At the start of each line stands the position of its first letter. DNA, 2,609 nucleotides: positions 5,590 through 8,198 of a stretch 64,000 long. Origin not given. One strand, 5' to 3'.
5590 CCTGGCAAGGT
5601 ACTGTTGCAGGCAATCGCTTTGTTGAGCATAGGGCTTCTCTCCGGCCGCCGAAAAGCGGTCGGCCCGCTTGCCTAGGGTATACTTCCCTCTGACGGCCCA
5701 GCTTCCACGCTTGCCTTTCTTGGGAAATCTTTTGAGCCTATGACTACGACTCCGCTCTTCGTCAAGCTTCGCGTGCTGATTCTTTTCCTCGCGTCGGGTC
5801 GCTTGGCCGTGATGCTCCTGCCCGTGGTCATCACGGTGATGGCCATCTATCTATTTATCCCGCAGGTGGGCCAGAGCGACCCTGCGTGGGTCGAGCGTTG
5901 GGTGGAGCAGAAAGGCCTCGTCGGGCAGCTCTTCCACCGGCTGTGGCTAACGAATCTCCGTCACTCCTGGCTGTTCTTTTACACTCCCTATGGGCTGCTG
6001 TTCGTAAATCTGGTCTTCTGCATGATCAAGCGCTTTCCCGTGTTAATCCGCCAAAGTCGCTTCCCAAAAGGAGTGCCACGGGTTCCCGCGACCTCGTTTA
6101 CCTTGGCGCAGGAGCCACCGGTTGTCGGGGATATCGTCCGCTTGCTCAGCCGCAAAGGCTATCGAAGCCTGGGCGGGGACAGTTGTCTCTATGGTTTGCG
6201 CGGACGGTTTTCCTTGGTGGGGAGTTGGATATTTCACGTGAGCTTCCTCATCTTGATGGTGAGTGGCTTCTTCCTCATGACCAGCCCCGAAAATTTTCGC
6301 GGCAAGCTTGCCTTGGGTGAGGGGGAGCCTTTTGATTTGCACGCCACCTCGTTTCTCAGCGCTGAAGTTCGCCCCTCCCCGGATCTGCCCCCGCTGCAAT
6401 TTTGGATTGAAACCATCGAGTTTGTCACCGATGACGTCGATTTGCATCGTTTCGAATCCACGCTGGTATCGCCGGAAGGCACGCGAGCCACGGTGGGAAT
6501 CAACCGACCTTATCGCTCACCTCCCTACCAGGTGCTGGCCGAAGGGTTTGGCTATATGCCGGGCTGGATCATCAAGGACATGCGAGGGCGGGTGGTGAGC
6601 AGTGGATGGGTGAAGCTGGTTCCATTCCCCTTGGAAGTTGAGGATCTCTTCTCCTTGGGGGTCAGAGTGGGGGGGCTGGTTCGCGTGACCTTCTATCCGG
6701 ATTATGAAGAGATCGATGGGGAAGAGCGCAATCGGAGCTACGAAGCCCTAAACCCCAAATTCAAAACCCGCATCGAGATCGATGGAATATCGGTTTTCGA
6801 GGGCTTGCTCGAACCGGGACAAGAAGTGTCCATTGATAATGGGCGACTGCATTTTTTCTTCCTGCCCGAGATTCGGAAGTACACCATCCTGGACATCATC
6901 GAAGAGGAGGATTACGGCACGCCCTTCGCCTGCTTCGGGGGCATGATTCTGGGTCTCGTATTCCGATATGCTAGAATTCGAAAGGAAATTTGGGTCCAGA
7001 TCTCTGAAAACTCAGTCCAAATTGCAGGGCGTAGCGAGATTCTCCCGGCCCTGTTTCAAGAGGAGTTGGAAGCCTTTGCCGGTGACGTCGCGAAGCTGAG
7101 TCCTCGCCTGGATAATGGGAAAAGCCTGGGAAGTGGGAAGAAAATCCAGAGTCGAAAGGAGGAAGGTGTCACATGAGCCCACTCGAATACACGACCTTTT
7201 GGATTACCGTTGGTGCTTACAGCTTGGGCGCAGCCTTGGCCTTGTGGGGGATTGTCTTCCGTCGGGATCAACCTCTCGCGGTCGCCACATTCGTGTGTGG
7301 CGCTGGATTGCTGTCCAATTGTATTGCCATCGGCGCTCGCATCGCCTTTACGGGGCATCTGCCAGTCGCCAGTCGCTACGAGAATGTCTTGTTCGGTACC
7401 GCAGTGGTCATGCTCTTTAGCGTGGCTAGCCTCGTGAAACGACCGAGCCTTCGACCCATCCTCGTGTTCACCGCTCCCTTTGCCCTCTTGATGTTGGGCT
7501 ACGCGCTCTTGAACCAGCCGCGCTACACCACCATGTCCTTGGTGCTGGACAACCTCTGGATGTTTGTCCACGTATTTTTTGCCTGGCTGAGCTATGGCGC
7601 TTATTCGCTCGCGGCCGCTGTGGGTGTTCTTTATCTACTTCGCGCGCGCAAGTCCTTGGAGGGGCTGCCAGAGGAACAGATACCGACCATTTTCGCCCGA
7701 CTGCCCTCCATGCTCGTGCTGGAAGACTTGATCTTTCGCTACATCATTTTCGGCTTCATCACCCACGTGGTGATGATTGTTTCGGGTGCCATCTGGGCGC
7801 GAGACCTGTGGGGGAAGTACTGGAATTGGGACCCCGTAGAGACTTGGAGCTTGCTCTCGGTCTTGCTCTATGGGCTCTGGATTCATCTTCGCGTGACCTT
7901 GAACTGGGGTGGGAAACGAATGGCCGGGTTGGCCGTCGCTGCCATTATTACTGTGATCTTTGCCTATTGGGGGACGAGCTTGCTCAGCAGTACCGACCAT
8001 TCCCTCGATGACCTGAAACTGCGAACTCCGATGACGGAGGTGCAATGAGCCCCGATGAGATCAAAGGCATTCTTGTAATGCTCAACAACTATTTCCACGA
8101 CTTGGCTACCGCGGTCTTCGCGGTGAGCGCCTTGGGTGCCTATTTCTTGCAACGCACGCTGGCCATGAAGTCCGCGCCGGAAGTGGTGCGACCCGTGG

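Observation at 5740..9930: Four translationally coupled genes: ResB-like, CcsA, a small membrane protein and a B12-radical SAM enzyme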

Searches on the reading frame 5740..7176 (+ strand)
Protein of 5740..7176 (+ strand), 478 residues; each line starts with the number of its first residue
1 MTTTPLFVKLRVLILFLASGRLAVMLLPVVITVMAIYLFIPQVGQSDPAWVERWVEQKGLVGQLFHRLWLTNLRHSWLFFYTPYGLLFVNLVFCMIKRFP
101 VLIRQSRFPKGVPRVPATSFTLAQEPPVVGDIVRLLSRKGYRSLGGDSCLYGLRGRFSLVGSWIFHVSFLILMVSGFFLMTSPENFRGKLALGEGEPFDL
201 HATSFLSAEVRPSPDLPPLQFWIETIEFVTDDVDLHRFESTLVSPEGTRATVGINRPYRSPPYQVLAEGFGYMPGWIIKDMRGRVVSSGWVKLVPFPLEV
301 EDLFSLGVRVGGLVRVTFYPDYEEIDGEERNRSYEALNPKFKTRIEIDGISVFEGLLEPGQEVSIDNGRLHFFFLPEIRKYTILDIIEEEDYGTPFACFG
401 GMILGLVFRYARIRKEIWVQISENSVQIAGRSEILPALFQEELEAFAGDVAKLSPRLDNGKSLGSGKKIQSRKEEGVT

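Call 4: search_protein_families(library=pfam, proteins=[window:5740-7176:+], max_evalue=0.01)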
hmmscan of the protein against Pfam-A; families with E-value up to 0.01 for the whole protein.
window:5740-7176:+ (478 aa): 1 family
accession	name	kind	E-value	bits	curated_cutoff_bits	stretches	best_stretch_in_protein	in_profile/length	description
PF05140.19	ResB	-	7.7e-27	94.7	24.6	1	21-443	2-485/486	ResB-like family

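Call 5: search_protein_families(library=ncbifam, proteins=[window:5740-7176:+], max_evalue=0.01)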
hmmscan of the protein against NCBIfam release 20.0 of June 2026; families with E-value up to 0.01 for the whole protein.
window:5740-7176:+ (478 aa): 0 families

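Call 59: search_solved_structures(query=window:5740-7176:+, max_evalue=1, show_alignments=2)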
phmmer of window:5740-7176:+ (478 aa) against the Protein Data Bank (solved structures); distinct sequences matched with E-value up to 1: 0.

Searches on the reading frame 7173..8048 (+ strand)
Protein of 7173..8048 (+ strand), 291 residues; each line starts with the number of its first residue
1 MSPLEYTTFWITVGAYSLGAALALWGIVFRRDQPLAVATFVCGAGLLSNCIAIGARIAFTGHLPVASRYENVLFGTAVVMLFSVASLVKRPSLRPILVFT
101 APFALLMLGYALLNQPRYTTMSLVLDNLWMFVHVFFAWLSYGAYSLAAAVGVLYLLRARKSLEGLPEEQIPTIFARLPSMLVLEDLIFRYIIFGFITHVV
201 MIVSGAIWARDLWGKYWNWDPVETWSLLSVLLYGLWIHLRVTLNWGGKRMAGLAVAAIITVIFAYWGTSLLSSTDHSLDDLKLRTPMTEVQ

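Call 4: search_protein_families(library=pfam, proteins=[window:7173-8048:+], max_evalue=0.01)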
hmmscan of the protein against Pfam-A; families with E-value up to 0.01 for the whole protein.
window:7173-8048:+ (291 aa): 1 family
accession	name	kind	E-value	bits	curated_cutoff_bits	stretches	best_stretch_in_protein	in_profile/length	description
PF01578.25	Cytochrom_C_asm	-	3.6e-35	122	29.9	1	77-273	13-209/212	Cytochrome C assembly protein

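Call 5: search_protein_families(library=ncbifam, proteins=[window:7173-8048:+], max_evalue=0.01)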
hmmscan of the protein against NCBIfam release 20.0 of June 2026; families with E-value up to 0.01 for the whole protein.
window:7173-8048:+ (291 aa): 2 families
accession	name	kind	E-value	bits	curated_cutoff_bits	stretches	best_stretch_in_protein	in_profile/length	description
TIGR03144.1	cytochr_II_ccsB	equivalog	3.1e-45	154.9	187.6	1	45-277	5-250/252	c-type cytochrome biogenesis protein CcsB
TIGR01191.1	ccmC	subfamily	9.8e-06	25.6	186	1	130-263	13-125/184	heme ABC transporter permease CcmC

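Call 23: search_solved_structures(query=window:7173-8048:+, max_evalue=0.001, show_alignments=2)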
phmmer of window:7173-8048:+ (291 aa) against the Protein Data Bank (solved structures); distinct sequences matched with E-value up to 0.001: 2.
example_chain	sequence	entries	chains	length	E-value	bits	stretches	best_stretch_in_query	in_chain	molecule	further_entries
7s9y_A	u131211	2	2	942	1.1e-12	51.5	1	47-276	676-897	Cytochrome c biogenesis protein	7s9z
25vk_A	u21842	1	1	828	2.9e-11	46.8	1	44-277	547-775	Cytochrome c biogenesis protein (CcsA)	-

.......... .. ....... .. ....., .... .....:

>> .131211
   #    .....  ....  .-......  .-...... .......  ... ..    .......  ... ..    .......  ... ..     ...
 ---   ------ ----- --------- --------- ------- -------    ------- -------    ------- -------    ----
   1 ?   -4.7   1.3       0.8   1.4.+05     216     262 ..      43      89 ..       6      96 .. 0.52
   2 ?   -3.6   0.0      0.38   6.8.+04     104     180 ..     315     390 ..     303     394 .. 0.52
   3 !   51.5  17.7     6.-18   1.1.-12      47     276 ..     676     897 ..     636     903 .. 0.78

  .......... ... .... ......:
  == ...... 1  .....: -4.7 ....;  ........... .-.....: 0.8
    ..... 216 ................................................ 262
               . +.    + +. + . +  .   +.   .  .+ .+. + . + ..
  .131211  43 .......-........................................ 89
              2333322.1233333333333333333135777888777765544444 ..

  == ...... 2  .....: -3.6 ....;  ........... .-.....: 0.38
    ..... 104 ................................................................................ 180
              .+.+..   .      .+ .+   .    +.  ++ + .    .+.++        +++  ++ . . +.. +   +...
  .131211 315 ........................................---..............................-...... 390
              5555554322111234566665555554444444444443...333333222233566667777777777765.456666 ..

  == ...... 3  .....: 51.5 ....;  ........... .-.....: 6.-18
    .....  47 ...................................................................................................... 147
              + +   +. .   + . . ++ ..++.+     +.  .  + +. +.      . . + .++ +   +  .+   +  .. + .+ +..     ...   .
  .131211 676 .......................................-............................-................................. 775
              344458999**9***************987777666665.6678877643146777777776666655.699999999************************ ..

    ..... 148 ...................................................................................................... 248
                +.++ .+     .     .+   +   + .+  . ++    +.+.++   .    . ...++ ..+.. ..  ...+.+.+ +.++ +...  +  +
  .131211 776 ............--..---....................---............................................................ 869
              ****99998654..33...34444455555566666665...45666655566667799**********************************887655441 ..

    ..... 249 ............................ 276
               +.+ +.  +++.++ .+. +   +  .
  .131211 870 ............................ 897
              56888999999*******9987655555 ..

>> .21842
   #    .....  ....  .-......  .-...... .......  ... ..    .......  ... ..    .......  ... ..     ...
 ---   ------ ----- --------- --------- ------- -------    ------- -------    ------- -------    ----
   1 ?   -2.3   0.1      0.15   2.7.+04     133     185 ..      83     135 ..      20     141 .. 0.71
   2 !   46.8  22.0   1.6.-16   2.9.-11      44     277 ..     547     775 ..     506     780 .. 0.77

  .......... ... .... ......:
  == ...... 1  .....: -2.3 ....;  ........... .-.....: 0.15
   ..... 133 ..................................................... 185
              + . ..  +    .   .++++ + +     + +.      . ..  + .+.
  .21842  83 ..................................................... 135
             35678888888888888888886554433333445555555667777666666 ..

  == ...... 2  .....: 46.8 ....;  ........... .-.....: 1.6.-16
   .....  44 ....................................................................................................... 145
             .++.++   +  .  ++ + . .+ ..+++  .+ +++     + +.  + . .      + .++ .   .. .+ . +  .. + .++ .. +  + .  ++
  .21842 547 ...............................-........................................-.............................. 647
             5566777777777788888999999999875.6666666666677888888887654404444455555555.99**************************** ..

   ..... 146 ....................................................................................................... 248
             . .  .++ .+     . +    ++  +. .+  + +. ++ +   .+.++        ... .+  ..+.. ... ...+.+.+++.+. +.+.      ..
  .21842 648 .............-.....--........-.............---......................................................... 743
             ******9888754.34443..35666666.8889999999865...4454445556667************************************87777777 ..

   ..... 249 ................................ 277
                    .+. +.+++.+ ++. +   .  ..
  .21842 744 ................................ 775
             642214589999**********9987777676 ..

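Call 42: find_related_loci(query=A3, collection=metagenome_contigs, flank=8000)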
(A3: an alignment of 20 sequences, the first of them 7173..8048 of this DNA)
Query A3 (291 aa) in metagenome_contigs; peptide patterns used: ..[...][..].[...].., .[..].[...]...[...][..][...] (x = any residue, [..] = any of these).
600 stretches matched a pattern (row limit reached: there are more); 597 encode a relative of the query (tblastn E <= 1e-3); the best 80 are kept; 80 distinct loci.
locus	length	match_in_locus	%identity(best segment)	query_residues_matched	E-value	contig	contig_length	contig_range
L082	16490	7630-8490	42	1-290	2e-69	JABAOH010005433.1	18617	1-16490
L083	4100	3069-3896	43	1-279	5e-66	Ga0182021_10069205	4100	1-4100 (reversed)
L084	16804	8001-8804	40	1-287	6e-61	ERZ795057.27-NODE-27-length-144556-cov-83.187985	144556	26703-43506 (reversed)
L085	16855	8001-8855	39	1-289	1e-60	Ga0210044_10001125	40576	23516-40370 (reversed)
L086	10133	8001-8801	40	1-275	3e-59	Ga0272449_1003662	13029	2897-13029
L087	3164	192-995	39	1-279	1e-55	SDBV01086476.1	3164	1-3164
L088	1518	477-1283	34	4-277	6e-44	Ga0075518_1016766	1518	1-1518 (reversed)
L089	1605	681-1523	32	1-277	2e-43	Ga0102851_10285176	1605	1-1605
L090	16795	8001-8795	34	8-271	1e-39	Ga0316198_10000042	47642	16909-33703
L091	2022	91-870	31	16-280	1e-39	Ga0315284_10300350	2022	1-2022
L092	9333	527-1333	33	4-277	2e-38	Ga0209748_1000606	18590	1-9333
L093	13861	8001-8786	33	11-271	2e-38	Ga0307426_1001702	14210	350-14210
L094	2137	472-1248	31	20-277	4e-38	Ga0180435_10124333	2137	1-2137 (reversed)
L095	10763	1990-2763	33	16-271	7e-38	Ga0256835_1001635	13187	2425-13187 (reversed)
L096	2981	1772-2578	32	1-269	1e-37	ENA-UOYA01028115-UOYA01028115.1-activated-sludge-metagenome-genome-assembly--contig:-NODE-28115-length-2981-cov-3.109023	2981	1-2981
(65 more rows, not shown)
